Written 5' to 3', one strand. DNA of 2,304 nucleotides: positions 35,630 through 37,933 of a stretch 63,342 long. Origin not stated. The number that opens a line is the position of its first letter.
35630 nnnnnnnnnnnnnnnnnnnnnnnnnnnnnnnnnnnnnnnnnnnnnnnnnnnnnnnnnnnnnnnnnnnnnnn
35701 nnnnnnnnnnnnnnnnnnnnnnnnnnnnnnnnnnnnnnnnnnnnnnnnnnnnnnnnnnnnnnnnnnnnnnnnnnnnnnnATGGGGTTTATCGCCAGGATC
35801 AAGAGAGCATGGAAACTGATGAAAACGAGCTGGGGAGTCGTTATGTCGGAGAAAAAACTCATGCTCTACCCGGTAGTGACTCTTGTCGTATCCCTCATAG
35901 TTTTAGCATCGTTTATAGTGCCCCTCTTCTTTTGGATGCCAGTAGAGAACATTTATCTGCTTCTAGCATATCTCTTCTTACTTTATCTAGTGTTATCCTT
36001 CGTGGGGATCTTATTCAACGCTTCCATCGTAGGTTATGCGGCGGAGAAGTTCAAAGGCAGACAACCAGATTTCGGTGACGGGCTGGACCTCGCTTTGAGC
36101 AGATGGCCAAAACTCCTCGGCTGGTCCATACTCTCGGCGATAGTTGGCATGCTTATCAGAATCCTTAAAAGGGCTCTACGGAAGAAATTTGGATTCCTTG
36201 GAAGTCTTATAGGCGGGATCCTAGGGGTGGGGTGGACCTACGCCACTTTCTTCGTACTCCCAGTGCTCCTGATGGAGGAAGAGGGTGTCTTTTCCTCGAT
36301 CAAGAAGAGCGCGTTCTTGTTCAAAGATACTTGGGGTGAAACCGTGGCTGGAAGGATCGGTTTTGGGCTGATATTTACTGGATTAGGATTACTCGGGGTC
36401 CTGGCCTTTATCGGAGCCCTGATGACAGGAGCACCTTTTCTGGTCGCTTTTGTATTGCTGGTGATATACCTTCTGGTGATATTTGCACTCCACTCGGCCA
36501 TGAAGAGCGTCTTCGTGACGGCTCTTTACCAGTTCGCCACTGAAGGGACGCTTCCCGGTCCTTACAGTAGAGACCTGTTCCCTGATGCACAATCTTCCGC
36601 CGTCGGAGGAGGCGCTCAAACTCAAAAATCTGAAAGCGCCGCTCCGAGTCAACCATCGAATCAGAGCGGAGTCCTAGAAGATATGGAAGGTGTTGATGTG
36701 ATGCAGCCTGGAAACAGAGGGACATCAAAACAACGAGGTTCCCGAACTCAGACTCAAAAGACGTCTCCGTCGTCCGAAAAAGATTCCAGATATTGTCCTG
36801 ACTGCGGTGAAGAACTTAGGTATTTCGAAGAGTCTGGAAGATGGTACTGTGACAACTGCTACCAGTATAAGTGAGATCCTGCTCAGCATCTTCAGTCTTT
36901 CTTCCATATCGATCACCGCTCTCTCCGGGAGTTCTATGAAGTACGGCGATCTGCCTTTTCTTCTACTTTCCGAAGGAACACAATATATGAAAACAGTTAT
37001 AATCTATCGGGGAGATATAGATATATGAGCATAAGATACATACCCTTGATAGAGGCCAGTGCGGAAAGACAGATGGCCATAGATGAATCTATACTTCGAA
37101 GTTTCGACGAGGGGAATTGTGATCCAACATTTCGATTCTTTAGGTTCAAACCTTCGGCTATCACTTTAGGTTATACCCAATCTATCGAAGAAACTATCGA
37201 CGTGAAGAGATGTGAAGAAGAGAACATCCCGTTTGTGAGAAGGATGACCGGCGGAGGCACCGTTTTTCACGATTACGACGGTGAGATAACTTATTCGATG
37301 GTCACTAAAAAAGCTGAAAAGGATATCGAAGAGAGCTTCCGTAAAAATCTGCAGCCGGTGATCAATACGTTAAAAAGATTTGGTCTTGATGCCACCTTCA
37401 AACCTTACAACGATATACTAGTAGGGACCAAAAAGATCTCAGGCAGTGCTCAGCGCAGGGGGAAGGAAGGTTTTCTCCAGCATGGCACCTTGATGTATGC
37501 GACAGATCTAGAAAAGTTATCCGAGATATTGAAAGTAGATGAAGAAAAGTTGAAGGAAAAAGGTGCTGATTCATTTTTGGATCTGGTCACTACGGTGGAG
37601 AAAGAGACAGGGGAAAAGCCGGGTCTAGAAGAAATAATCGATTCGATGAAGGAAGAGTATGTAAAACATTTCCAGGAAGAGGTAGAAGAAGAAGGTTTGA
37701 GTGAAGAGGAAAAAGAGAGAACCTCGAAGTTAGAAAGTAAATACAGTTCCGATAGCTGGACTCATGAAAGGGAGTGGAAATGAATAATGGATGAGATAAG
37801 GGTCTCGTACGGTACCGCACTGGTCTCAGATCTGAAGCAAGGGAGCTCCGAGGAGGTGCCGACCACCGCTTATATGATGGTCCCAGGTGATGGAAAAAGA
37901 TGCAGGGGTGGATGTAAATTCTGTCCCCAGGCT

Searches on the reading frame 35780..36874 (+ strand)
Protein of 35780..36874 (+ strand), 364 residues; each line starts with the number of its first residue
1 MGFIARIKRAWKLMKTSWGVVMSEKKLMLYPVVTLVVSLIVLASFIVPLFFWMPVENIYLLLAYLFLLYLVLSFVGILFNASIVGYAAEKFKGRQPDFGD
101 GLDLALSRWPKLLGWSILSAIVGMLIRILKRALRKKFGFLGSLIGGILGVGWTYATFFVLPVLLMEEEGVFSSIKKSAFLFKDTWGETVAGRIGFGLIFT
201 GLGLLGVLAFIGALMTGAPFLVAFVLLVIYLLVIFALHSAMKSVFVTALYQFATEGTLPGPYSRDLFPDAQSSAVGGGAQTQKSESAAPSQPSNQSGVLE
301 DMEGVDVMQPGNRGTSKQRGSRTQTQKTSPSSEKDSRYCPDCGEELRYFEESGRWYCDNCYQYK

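Call 18: search_protein_families(library=pfam, proteins=[window:35780-36874:+], max_evalue=0.01)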
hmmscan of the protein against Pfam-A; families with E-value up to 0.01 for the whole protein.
window:35780-36874:+ (364 aa): 3 families
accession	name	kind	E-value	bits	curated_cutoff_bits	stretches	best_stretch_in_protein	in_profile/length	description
PF19656.5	DUF6159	-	8e-35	121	27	1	63-257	5-201/204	Family of unknown function (DUF6159)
PF24400.1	DUF7544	-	0.00096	18.9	27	1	137-242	149-254/302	Family of unknown function (DUF7544)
PF11781.13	Zn_ribbon_RRN7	-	0.0041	17.2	27.1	1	339-361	7-28/32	Zinc-finger of RNA-polymerase I-specific TFIIB, Rrn7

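Call 19: find_homologous_proteins(query=window:35780-36874:+)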
Query window:35780-36874:+ (364 aa): 12 proteins with E <= 0.001 among 8000 candidates.
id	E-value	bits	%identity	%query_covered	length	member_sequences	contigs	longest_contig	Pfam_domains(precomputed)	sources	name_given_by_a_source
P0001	1.6e-238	809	100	100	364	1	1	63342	PF19656.5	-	-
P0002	7.8e-198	675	84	100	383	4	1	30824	PF24400.2,PF19656.5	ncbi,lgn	ncbi:MAG: DUF6159 family protein [Candidatus Aenigmatarchaeota archaeon]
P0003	1.9e-136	473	62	94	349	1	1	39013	PF19656.5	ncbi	ncbi:MAG: DUF6159 family protein [Candidatus Thermoplasmatota archaeon]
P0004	3.3e-115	403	55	94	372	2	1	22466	PF19656.5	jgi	-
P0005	1.5e-69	253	41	83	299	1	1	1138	PF19656.5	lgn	-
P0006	1.2e-63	234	40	80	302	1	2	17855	PF19656.5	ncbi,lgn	ncbi:MAG: DUF6159 family protein [Thermoplasmatota archaeon]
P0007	1.5e-60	223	43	73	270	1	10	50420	PF19656.5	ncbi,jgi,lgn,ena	-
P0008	7.1e-37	145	32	73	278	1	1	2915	PF19656.5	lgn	-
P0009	2.9e-32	130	32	71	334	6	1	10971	PF19656.5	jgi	-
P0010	1.1e-31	128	32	71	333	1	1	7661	PF19656.5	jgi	jgi:hypothetical protein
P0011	4.4e-31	126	34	70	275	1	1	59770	PF19656.5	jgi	jgi:hypothetical protein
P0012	2.9e-23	101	31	80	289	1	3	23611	PF19656.5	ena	-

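Call 20: find_encoding_contigs(protein=P0002, flank=10000, max_places=4)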
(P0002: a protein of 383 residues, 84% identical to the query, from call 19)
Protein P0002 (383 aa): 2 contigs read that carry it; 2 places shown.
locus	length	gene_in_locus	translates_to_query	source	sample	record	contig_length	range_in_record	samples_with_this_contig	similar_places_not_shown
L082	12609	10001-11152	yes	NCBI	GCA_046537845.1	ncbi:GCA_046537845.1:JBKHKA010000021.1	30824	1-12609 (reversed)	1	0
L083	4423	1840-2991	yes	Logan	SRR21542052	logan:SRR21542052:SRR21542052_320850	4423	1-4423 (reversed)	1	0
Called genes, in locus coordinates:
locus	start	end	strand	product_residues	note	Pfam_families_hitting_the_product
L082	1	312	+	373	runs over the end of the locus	PF01513:NAD_kinase, PF00781:DAGK_cat (weak), PF20143:NAD_kinase_C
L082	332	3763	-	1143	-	PF13191:AAA_16, PF13401:AAA_22 (weak), PF17874:TPR_MalT (weak), PF13424:TPR_12, PF28559:TPR_SusR (weak), PF13424:TPR_12, PF17874:TPR_MalT, PF13424:TPR_12, +14 more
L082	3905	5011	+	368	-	PF00464:SHMT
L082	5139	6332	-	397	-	PF00155:Aminotran_1_2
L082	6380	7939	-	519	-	PF02538:Hydantoinase_B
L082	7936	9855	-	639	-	PF05378:Hydant_A_N, PF01968:Hydantoinase_A, PF19278:Hydant_A_C (weak)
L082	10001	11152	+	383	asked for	PF19656:DUF6159, PF24400:DUF7544 (weak)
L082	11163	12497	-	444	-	PF00890:FAD_binding_2 (weak), PF01134:GIDA (faint), PF01266:DAO (faint), PF01494:FAD_binding_3 (faint), PF03486:HI0933_like (weak), PF07992:Pyr_redox_2 (faint), PF00890:FAD_binding_2 (weak), PF21688:FAD-depend_C, +1 more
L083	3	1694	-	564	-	?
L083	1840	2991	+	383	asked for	PF19656:DUF6159, PF24400:DUF7544 (weak)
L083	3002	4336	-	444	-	PF00890:FAD_binding_2 (weak), PF01134:GIDA (faint), PF01266:DAO (faint), PF01494:FAD_binding_3 (faint), PF03486:HI0933_like (weak), PF07992:Pyr_redox_2 (faint), PF00890:FAD_binding_2 (weak), PF21688:FAD-depend_C, +1 more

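Call 21: find_encoding_contigs(protein=P0003, flank=10000, max_places=4)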
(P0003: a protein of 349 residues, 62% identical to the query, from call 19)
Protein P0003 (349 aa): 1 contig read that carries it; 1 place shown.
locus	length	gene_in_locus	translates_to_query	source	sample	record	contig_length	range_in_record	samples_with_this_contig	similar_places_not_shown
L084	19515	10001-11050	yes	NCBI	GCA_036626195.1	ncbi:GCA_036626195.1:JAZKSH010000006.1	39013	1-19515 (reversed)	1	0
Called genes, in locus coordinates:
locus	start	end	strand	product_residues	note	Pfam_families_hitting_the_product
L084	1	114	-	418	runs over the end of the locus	PF07690:MFS_1, PF12832:MFS_1_like (weak)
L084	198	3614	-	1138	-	PF13191:AAA_16, PF13401:AAA_22 (faint), PF13424:TPR_12 (weak), PF13424:TPR_12, PF28559:TPR_SusR, PF13424:TPR_12, PF17874:TPR_MalT, PF13424:TPR_12 (weak), +13 more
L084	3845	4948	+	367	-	PF00464:SHMT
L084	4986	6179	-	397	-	PF00155:Aminotran_1_2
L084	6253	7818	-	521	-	PF02538:Hydantoinase_B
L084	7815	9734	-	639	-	PF05378:Hydant_A_N, PF01968:Hydantoinase_A, PF19278:Hydant_A_C (weak)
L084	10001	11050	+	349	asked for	PF19656:DUF6159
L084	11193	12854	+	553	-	PF00749:tRNA-synt_1c, PF03950:tRNA-synt_1c_C, PF20974:tRNA-synt_1c_C2 (weak)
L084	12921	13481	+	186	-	PF05763:DUF835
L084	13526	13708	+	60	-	PF09889:DUF2116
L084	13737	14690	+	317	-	PF01467:CTP_transf_like, PF01931:NTPase_I-T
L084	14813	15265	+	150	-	PF01090:Ribosomal_S19e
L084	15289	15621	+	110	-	PF01984:dsDNA_bind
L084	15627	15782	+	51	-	PF00832:Ribosomal_L39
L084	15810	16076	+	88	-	PF01198:Ribosomal_L31e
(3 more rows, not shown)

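Call 22: find_encoding_contigs(protein=P0004, flank=10000, max_places=4)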
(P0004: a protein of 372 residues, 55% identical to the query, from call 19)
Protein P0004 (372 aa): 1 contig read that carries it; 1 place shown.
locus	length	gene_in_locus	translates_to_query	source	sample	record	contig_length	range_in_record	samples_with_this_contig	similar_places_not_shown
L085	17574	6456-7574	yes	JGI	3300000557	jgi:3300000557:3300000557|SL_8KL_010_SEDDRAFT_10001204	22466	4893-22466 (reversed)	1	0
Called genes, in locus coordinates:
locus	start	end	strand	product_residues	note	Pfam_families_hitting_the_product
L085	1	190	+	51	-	?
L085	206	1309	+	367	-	PF00464:SHMT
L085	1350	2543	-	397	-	PF00155:Aminotran_1_2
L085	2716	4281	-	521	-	PF02538:Hydantoinase_B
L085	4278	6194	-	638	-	PF05378:Hydant_A_N, PF01968:Hydantoinase_A, PF19278:Hydant_A_C (weak)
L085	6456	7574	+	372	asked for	PF19656:DUF6159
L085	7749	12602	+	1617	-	-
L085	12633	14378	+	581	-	PF00749:tRNA-synt_1c, PF03950:tRNA-synt_1c_C, PF20974:tRNA-synt_1c_C2 (weak)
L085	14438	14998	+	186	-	PF05763:DUF835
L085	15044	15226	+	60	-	PF09889:DUF2116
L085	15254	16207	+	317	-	PF01467:CTP_transf_like, PF01931:NTPase_I-T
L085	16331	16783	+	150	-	PF01090:Ribosomal_S19e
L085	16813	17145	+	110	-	PF01984:dsDNA_bind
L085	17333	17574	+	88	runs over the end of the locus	PF01198:Ribosomal_L31e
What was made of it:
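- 35363..36985 (+): A lineage-specific insertion of about 1.62 kb between metK and lplA. It runs hp0, H1-H4, about 250 nt of upstream DNA, the DUF6159 gene (35780-36874) and a 110-nt tail. The boundaries are approximate, to about 20 nt. Homologues of the DUF6159 gene lie next to hydantoinase genes elsewhere (calls 19-22).
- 35780..36874 (+): Gene for a DUF6159 membrane protein with a C-terminal zinc ribbon. It was brought in by the same insertion as the array. Call 18 (PF19656, E 8e-35); calls 19-22.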

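Call 98: search_dna_similar(query=window:35780-36874:+, collection=plasmids, mode=protein, max_evalue=0.001, max_rows=10)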
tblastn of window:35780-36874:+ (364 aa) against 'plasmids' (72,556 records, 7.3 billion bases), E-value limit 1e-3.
Records with a match: 8; places in all: 9; records where one place covers at least 80% of the query: 0.
Best place of each record, by identity: <60% 8.
By first word of the organism name: Haloferax 2; Halobaculum 1; Salinirubellus 1; Halorhabdus 1; Salinigranum 1; Haloterrigena 1; Haloplanus 1.
By predicted mobility (MOB-suite, as given by PLSDB): non-mobilizable 8.
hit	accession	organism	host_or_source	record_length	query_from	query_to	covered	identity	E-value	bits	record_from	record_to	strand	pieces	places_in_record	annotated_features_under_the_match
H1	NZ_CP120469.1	Halobaculum limi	cell culture,sediment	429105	73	337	73%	29.8%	2e-9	67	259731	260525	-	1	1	DUF6159 family protein | hypothetical protein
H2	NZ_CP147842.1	Salinirubellus sp. SYNS196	cell cuture,sediment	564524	73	269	54%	32.4%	4e-9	66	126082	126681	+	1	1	DUF6159 family protein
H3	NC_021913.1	Halorhabdus tiamatea SARL4B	-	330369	73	270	54%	30.7%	2e-4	51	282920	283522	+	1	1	DUF6159 family protein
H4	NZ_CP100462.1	Salinigranum marinum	cell culture,Saline soil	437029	73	269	54%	28.9%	2e-8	64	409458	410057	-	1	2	DUF6159 family protein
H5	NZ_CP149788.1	Haloterrigena sp. KLK7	cell culture,salt lake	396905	6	189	51%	29.3%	5e-7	59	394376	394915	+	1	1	DUF6159 family protein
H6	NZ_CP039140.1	Haloferax mediterranei ATCC 33500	Cell culture,Spain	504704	73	190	32%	33.6%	6e-6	56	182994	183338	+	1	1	DUF6159 family protein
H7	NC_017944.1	Haloferax mediterranei ATCC 33500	-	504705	73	190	32%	33.6%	6e-6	56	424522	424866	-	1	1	DUF6159 family protein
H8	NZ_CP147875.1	Haloplanus sp. GX21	cell culture,marine solar saltern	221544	75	191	32%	33.9%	2e-5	54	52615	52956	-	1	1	DUF6159 family protein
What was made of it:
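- Tried and rejected: DUF6159 homologues on haloarchaeal megaplasmids are distant, at 29-34% identity (call 98).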

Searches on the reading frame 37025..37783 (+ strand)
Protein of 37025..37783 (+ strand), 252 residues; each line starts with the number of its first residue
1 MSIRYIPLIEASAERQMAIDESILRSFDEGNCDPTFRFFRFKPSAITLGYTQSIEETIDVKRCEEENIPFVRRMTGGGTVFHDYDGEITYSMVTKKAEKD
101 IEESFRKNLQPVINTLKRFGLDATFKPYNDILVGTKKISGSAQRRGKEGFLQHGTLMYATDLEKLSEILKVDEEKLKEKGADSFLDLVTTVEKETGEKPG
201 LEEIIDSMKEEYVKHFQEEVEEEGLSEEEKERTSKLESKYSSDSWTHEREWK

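Call 18: search_protein_families(library=pfam, proteins=[window:37025-37783:+], max_evalue=0.01)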
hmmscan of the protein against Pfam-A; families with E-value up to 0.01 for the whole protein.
window:37025-37783:+ (252 aa): 2 families
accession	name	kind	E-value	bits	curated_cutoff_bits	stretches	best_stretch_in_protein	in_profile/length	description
PF21948.1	LplA-B_cat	-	1.5e-55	188.8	27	1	14-211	3-198/200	Lipoyl protein ligase A/B catalytic domain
PF03099.24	BPL_LplA_LipB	-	3.3e-12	46.9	21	1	54-158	12-130/133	Biotin/lipoate A/B protein ligase family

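Call 81: find_homologous_proteins(query=window:37025-37783:+, max_evalue=1e-40)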
Query window:37025-37783:+ (252 aa): 1139 proteins with E <= 1e-40 among 4764 candidates; the best 120 are listed.
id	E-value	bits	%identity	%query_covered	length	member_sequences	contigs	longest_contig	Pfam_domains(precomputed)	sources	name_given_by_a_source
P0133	4.8e-159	546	100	99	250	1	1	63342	PF03099.25,PF21948.2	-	-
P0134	4.1e-124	431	78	99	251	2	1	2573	PF03099.25,PF21948.2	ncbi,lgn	-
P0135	4.3e-122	425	77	100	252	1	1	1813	PF03099.25,PF21948.2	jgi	-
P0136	2.7e-119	415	75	100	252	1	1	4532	PF03099.25,PF21948.2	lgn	-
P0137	8.5e-119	414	74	100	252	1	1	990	PF03099.25,PF21948.2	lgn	-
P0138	8.4e-118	411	75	99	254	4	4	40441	PF03099.25,PF21948.2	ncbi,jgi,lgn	-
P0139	7.7e-117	407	74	100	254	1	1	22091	PF03099.25,PF21948.2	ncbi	ncbi:MAG: biotin/lipoate A/B protein ligase family protein [Candidatus Thermoplasmatota archaeon]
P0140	4.4e-115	402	73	100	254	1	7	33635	PF03099.25,PF21948.2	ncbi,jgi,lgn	-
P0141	4.5e-115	402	72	100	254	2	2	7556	PF03099.25,PF21948.2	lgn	-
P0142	2.4e-114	399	70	100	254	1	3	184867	PF03099.25,PF21948.2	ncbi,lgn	-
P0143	9.6e-111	387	70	100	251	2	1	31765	PF03099.25,PF21948.2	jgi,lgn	-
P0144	2.1e-110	386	69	100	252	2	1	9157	PF03099.25,PF21948.2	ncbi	ncbi:MAG: biotin/lipoate A/B protein ligase family protein [Candidatus Thermoplasmatota archaeon]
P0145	1.6e-109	383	68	100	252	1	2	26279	PF03099.25,PF21948.2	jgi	-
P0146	7.2e-109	381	68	100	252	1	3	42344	PF03099.25,PF21948.2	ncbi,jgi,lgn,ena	-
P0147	1.1e-108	381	68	100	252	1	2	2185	PF03099.25,PF21948.2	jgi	-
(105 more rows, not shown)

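Call 82: find_encoding_contigs(protein=P0134, flank=10000, max_places=2)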
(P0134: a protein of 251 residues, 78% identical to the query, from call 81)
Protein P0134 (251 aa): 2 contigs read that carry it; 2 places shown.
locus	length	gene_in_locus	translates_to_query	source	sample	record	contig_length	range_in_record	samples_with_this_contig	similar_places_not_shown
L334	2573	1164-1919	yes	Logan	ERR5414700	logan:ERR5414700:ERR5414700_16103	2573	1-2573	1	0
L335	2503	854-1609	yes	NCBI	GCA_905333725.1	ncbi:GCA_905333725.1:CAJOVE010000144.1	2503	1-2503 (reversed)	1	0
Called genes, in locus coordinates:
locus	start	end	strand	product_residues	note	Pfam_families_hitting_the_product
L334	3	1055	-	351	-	?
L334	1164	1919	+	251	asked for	PF21948:LplA-B_cat, PF03099:BPL_LplA_LipB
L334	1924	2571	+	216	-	?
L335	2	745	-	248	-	?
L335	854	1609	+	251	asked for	PF21948:LplA-B_cat, PF03099:BPL_LplA_LipB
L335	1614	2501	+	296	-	?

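Call 83: find_encoding_contigs(protein=P0138, flank=10000, max_places=3)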
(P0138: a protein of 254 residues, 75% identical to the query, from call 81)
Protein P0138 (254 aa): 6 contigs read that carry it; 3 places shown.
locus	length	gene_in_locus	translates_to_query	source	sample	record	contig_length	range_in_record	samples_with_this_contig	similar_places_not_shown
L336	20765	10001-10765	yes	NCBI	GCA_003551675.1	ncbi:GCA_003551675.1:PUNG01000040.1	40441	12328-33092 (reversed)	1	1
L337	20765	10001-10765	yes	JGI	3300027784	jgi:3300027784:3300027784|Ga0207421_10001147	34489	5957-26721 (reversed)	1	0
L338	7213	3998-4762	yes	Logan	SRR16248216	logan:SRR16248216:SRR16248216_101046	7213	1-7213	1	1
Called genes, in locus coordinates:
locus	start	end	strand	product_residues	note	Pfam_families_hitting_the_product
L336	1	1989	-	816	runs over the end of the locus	PF00933:Glyco_hydro_3, PF01915:Glyco_hydro_3_C, PF14310:Fn3-like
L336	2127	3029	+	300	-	PF00480:ROK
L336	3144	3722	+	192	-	PF12675:DUF3795 (weak)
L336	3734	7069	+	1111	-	PF13174:TPR_6 (faint), PF13191:AAA_16, PF13424:TPR_12 (weak), PF24885:TPR_NPHP3 (weak), PF13424:TPR_12, PF17874:TPR_MalT, PF13181:TPR_8 (weak), PF13424:TPR_12, +10 more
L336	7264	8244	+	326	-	PF00528:BPD_transp_1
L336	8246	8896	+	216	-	-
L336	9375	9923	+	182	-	PF00352:TBP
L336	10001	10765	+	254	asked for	PF21948:LplA-B_cat, PF03099:BPL_LplA_LipB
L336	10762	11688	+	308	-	PF04055:Radical_SAM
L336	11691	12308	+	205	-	PF01209:Ubie_methyltran (weak), PF13489:Methyltransf_23, PF13847:Methyltransf_31, PF08241:Methyltransf_11, PF08242:Methyltransf_12, PF13649:Methyltransf_25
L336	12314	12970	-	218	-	PF02163:Peptidase_M50 (faint)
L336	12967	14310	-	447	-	PF01368:DHH, PF02272:DHHA1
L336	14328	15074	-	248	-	PF05763:DUF835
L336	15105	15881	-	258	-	PF09754:PAC2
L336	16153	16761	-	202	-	-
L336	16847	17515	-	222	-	PF13578:Methyltransf_24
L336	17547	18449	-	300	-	PF00923:TAL_FSA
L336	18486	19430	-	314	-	PF02779:Transket_pyr, PF02780:Transketolase_C, PF22613:Transketolase_C_1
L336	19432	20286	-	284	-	PF13292:DXP_synthase_N, PF00456:Transketolase_N, PF00676:E1_dh, PF02775:TPP_enzyme_C (weak)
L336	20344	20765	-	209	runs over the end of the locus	PF00551:Formyl_trans_N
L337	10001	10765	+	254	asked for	PF21948:LplA-B_cat, PF03099:BPL_LplA_LipB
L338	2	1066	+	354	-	?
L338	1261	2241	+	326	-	PF00528:BPD_transp_1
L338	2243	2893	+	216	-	-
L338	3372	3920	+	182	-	PF00352:TBP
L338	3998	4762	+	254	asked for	PF21948:LplA-B_cat, PF03099:BPL_LplA_LipB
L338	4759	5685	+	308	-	PF04055:Radical_SAM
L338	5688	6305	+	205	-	PF01209:Ubie_methyltran (weak), PF13489:Methyltransf_23, PF13847:Methyltransf_31, PF08241:Methyltransf_11, PF08242:Methyltransf_12, PF13649:Methyltransf_25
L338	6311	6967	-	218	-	PF02163:Peptidase_M50 (faint)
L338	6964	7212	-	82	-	?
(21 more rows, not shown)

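Call 84: find_encoding_contigs(protein=P0139, flank=10000, max_places=2)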
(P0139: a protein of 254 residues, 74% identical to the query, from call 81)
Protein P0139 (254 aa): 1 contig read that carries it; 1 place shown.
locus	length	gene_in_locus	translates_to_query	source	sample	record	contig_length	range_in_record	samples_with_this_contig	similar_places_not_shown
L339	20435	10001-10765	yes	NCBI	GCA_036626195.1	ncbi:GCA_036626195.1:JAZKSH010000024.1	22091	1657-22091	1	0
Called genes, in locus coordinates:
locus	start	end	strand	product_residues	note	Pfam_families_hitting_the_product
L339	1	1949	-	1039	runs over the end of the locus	PF01637:ATPase_2 (weak), PF13191:AAA_16, PF13424:TPR_12, PF17874:TPR_MalT, PF13424:TPR_12, PF13424:TPR_12, PF17874:TPR_MalT, PF13424:TPR_12, +19 more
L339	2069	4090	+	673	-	PF26549:Tricorn_N (faint), PF02129:Peptidase_S15 (faint), PF00326:Peptidase_S9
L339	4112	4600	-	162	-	PF00881:Nitroreductase, PF14512:TM1586_NiRdase (weak), PF00881:Nitroreductase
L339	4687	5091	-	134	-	PF12172:zf-ChsH2, PF01796:OB_ChsH2_C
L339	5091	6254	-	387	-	PF00108:Thiolase_N, PF22691:Thiolase_C_1, PF02803:Thiolase_C (weak)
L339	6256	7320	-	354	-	PF08540:HMG_CoA_synt_C (faint), PF08541:ACP_syn_III_C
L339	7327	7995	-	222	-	PF01381:HTH_3, PF12844:HTH_19 (weak), PF13560:HTH_31 (weak)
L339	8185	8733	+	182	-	PF00352:TBP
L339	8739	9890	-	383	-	PF00438:S-AdoMet_synt_N, PF02772:S-AdoMet_synt_M, PF02773:S-AdoMet_synt_C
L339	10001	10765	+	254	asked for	PF21948:LplA-B_cat, PF03099:BPL_LplA_LipB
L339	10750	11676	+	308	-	PF04055:Radical_SAM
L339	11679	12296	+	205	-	PF13489:Methyltransf_23, PF13847:Methyltransf_31, PF08241:Methyltransf_11, PF08242:Methyltransf_12, PF13649:Methyltransf_25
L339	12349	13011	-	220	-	PF02163:Peptidase_M50 (faint)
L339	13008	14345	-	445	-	PF01368:DHH, PF02272:DHHA1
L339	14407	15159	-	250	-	PF05763:DUF835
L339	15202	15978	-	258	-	PF09754:PAC2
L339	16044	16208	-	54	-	PF04135:Nop10p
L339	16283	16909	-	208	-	-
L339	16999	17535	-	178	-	PF13578:Methyltransf_24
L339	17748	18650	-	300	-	PF00923:TAL_FSA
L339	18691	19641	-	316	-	PF02779:Transket_pyr, PF02780:Transketolase_C, PF22613:Transketolase_C_1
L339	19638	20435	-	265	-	PF00456:Transketolase_N, PF13292:DXP_synthase_N, PF00676:E1_dh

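Call 85: find_encoding_contigs(protein=P0142, flank=10000, max_places=2)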
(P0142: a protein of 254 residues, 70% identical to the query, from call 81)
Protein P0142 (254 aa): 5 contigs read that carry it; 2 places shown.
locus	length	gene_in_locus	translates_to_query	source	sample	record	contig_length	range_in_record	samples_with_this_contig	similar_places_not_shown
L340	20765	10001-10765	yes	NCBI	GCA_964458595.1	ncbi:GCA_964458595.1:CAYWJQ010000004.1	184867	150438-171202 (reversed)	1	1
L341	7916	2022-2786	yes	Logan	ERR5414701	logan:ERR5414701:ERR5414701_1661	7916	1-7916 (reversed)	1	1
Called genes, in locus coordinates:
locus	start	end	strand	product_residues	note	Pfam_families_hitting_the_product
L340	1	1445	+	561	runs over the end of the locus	PF00501:AMP-binding, PF13193:AMP-binding_C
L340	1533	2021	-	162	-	PF00881:Nitroreductase, PF14512:TM1586_NiRdase (weak), PF00881:Nitroreductase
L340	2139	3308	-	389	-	PF04519:Bactofilin (faint)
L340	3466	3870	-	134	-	PF12172:zf-ChsH2, PF01796:OB_ChsH2_C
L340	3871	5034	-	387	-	PF00108:Thiolase_N, PF22691:Thiolase_C_1, PF02803:Thiolase_C (weak)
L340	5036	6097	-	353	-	PF08540:HMG_CoA_synt_C (faint), PF08541:ACP_syn_III_C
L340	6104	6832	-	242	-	PF13560:HTH_31 (weak), PF01381:HTH_3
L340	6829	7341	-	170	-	PF07998:Peptidase_M54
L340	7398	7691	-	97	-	PF13412:HTH_24 (weak)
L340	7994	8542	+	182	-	PF00352:TBP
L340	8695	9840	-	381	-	PF00438:S-AdoMet_synt_N, PF02772:S-AdoMet_synt_M, PF02773:S-AdoMet_synt_C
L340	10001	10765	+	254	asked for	PF21948:LplA-B_cat, PF03099:BPL_LplA_LipB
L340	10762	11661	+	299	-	PF04055:Radical_SAM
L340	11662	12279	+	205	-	PF01209:Ubie_methyltran (weak), PF13489:Methyltransf_23, PF13847:Methyltransf_31, PF08241:Methyltransf_11, PF08242:Methyltransf_12, PF13649:Methyltransf_25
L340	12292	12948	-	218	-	PF02163:Peptidase_M50 (weak)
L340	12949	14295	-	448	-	PF01368:DHH, PF02272:DHHA1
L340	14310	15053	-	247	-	PF05763:DUF835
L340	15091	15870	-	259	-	PF09754:PAC2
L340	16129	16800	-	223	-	PF13578:Methyltransf_24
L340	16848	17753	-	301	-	PF00923:TAL_FSA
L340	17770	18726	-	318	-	PF02779:Transket_pyr, PF02780:Transketolase_C, PF22613:Transketolase_C_1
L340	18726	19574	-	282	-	PF13292:DXP_synthase_N, PF00456:Transketolase_N, PF00676:E1_dh, PF02775:TPP_enzyme_C (faint), PF09364:XFP_N (faint)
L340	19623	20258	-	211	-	PF00551:Formyl_trans_N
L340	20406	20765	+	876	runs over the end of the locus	PF00072:Response_reg, PF00989:PAS, PF13188:PAS_8, PF08447:PAS_3, PF08448:PAS_4, PF13426:PAS_9, PF00989:PAS, PF13188:PAS_8, +7 more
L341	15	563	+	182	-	PF00352:TBP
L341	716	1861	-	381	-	PF00438:S-AdoMet_synt_N, PF02772:S-AdoMet_synt_M, PF02773:S-AdoMet_synt_C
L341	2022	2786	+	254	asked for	PF21948:LplA-B_cat, PF03099:BPL_LplA_LipB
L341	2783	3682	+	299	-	PF04055:Radical_SAM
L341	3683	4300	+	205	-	PF01209:Ubie_methyltran (weak), PF13489:Methyltransf_23, PF13847:Methyltransf_31, PF08241:Methyltransf_11, PF08242:Methyltransf_12, PF13649:Methyltransf_25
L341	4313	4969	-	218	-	PF02163:Peptidase_M50 (weak)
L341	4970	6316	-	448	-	PF01368:DHH, PF02272:DHHA1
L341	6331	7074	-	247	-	PF05763:DUF835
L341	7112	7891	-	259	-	PF09754:PAC2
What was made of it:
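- No regulator gene is specific to this locus (calls 18, 84, 85).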
